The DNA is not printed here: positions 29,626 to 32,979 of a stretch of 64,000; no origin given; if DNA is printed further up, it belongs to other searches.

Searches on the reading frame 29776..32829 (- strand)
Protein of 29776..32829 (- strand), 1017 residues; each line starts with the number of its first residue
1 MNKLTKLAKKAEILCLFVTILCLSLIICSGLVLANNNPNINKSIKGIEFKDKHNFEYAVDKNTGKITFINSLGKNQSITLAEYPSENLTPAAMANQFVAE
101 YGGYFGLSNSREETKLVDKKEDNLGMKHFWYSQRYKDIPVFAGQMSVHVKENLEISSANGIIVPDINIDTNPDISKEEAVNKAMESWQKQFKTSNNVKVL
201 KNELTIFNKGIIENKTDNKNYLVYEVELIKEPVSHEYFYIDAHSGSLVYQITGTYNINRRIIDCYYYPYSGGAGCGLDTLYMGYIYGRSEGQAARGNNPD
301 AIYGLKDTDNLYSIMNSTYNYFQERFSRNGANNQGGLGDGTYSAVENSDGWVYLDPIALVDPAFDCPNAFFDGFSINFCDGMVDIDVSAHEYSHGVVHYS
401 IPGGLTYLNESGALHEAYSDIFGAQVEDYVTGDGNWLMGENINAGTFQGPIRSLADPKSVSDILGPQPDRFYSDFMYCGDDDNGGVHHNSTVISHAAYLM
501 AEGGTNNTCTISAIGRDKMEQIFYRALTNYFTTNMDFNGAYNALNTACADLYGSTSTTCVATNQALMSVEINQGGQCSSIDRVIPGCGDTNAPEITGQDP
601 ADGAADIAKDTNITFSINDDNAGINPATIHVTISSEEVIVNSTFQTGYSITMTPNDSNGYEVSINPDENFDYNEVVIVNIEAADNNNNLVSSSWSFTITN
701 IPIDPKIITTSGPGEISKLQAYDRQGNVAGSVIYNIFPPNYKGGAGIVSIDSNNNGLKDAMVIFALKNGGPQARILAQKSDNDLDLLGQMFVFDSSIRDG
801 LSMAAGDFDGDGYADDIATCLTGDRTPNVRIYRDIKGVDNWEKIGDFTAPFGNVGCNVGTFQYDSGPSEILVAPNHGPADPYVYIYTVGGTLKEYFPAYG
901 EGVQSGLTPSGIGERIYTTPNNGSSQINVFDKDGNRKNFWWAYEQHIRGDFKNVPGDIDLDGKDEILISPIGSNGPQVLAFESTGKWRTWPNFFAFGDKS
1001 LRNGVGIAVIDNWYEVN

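Call 10: search_protein_families(library=pfam, proteins=[window:29776-32829:-], max_evalue=0.01)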
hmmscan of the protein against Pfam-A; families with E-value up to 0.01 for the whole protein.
window:29776-32829:- (1017 aa): 8 families
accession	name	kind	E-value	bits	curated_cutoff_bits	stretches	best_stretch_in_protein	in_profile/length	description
PF02868.21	Peptidase_M4_C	-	3.9e-42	144.4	24.4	1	404-571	2-165/165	Thermolysin metallopeptidase, alpha-helical domain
PF07504.19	FTP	-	4e-10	39.8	21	1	113-160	2-49/51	Fungalysin/Thermolysin Propeptide Motif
PF13205.12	Big_5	-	1.9e-08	35.4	23.6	1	589-697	1-104/105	Bacterial Ig-like domain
PF01447.24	Peptidase_M4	-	4.7e-08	34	22.4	1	314-397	71-144/145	Thermolysin metallopeptidase, catalytic domain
PF03413.25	PepSY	-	1.8e-07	31.8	24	1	174-247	2-56/60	Peptidase propeptide and YPEB domain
PF13517.12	FG-GAP_3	-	0.00011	23.2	26.9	0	751-815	1-58/61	FG-GAP-like repeat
PF01839.29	FG-GAP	-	0.00022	21.4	22.1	1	800-818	2-19/37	FG-GAP repeat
PF16244.11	DUF4901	-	0.0003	21.3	27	1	51-156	40-142/148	YcdB, YcdC repeated domain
